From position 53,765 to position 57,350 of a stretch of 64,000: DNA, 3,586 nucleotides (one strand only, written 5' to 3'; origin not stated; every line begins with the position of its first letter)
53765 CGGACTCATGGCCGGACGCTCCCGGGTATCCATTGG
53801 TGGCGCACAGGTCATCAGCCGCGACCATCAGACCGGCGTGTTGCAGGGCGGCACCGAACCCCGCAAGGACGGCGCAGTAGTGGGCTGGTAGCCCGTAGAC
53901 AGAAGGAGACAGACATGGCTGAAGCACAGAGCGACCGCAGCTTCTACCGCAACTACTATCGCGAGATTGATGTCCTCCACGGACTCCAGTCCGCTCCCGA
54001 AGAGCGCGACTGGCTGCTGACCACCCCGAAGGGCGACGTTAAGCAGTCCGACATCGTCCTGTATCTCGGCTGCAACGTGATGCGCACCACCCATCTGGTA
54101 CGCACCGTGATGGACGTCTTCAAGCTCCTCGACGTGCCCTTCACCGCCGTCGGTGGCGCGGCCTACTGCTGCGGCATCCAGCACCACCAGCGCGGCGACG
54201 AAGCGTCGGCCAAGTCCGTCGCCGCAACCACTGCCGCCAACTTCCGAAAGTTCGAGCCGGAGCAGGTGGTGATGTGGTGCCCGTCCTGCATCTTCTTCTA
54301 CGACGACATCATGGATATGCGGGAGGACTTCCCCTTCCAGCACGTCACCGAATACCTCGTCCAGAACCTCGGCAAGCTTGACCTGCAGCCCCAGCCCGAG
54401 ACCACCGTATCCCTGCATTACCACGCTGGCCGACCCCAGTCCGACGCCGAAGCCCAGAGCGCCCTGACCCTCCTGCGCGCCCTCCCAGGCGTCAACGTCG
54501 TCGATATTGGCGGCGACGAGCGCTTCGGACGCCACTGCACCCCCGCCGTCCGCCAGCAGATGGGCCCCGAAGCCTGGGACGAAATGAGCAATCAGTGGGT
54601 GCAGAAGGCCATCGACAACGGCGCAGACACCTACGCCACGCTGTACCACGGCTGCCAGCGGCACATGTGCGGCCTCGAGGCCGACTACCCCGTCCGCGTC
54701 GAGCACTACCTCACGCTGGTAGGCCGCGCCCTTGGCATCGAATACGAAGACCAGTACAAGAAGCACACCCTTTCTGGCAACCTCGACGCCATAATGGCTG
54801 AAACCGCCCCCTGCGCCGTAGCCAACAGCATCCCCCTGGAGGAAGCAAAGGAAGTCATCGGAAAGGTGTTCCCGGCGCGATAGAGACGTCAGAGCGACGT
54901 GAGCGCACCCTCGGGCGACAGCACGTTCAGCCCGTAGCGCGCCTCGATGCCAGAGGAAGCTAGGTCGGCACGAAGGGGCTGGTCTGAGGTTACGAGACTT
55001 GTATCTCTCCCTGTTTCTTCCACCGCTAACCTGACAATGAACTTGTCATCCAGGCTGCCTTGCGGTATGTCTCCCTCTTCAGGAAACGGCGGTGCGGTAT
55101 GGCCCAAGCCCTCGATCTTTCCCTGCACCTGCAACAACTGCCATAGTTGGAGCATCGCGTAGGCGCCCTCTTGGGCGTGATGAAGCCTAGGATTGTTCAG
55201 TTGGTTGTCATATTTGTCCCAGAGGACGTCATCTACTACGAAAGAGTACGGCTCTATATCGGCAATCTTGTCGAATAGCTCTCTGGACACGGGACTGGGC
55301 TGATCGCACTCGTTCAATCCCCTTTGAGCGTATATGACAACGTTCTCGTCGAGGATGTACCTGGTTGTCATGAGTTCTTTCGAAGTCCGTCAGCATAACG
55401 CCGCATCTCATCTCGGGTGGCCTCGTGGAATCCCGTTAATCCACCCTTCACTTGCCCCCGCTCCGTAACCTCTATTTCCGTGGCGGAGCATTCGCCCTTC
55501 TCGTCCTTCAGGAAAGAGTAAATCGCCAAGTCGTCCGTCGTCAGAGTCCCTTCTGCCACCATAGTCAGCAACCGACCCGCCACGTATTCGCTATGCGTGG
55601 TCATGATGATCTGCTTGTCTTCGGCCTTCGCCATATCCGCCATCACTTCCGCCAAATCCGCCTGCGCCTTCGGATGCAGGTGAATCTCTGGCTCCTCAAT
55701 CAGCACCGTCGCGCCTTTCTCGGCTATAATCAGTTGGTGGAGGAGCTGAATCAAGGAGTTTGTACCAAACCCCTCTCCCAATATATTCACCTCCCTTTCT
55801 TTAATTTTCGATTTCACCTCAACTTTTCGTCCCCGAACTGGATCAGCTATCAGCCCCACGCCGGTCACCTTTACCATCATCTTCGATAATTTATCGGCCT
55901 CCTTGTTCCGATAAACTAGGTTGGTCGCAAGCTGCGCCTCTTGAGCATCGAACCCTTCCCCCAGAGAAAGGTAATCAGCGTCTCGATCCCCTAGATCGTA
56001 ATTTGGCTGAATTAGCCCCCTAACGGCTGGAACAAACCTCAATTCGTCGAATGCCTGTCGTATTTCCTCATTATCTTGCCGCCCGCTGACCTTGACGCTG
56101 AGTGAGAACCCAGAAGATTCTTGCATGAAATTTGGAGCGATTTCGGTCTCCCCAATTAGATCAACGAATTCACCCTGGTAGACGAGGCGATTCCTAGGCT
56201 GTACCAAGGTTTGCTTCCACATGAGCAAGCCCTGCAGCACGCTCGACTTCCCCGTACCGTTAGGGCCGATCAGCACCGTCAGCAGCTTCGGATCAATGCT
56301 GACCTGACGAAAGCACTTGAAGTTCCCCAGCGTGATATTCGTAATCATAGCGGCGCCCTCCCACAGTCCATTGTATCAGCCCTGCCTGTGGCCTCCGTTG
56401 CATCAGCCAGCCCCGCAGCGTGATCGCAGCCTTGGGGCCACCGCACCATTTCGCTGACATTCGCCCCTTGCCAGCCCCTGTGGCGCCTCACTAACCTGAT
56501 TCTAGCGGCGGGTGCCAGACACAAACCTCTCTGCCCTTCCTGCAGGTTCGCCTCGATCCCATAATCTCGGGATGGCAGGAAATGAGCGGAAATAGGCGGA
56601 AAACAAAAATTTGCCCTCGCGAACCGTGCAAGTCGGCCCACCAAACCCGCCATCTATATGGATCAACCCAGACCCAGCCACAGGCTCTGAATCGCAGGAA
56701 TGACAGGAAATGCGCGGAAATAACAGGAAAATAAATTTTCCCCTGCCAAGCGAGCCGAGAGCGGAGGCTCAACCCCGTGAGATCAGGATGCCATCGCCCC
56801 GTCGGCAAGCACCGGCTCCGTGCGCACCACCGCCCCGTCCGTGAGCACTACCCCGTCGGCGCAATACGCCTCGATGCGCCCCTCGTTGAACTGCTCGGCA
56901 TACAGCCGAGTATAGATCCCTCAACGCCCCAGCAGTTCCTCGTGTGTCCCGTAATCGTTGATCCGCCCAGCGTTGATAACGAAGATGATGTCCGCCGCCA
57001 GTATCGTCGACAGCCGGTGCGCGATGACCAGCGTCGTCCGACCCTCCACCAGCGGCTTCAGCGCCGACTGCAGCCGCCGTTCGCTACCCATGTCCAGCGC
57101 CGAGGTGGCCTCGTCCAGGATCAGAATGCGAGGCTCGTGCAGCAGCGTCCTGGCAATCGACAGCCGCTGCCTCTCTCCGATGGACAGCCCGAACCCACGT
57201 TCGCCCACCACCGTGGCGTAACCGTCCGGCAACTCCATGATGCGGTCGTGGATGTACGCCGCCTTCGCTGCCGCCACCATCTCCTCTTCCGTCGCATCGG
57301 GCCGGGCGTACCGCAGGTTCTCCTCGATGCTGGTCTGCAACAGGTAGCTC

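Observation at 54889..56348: Translationally coupled ABC-type (AAA_21/OLD-like) ATPase + PIN-like protein in a low-GC islet: candidate uncharacterised defence or abortive-infection module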

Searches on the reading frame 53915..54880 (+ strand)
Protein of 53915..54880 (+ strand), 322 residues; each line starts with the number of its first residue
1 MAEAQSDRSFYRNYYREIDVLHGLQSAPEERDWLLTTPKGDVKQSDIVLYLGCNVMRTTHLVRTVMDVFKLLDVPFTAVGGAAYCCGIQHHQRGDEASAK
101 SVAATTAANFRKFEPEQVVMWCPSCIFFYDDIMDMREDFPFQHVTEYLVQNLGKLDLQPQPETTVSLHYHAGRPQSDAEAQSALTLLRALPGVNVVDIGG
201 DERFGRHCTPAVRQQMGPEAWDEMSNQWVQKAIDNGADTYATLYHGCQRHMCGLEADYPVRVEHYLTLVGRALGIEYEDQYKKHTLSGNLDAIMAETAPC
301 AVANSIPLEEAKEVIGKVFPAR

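Call 63: find_related_loci(query=window:53915-54880:+, collection=metagenome_contigs, flank=6000)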
Query window:53915-54880:+ (322 aa) in metagenome_contigs; peptide patterns used: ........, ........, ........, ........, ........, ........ (x = any residue, [..] = any of these).
418 stretches matched a pattern; 174 encode a relative of the query (tblastn E <= 1e-3); the best 80 are kept; 80 distinct loci.
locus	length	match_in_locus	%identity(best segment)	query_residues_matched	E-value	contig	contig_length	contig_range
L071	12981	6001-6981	69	1-322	3e-164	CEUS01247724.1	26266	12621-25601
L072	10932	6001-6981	69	1-322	3e-164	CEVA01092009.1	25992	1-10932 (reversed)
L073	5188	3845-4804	70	1-319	1e-163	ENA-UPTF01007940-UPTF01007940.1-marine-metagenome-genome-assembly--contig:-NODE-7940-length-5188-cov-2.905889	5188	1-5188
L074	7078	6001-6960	69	1-319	8e-161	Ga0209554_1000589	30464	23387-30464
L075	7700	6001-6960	69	1-319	2e-160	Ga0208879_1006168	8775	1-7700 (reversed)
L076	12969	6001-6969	69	1-322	4e-160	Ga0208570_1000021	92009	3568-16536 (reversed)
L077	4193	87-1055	68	1-322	9e-165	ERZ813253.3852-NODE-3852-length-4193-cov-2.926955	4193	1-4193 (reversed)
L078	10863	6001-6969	69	1-322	4e-160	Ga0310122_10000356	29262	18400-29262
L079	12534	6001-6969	68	1-322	3e-159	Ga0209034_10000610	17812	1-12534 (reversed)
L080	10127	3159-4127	67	1-322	8e-159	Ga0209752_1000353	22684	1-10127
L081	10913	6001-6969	67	1-322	8e-159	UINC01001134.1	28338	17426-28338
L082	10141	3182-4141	68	1-319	7e-158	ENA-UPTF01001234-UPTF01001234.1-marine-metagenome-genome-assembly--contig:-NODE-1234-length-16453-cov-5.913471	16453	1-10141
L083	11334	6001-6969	68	1-322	4e-157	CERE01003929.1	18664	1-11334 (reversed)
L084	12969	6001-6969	69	1-322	4e-157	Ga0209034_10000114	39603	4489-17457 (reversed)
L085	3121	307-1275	69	1-322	6e-165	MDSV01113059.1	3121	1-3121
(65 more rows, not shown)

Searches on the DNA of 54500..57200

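Call 79: search_rna_families(source=window, start=54500, end=57200, threshold=evalue, max_evalue=1)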
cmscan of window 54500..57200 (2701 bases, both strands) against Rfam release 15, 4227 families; matches with E-value up to 1: 3.
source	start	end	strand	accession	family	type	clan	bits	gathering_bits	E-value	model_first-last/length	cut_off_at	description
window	54953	55029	-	RF02158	NPPA-AS1_3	Gene; lncRNA;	-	19.3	55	0.24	1-108/108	no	NPPA antisense RNA 1 conserved region 3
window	55646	55682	-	RF03537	Flavi_TBFV_SL6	Cis-reg;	-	17.8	38.3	0.58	1-45/45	no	Tick-borne Flavivirus short stem-loop SL6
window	56371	56499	-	RF02267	Vax2os1_2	Gene; lncRNA;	-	9.8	55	0.51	349-466/466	no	Vax2os1 conserved region 2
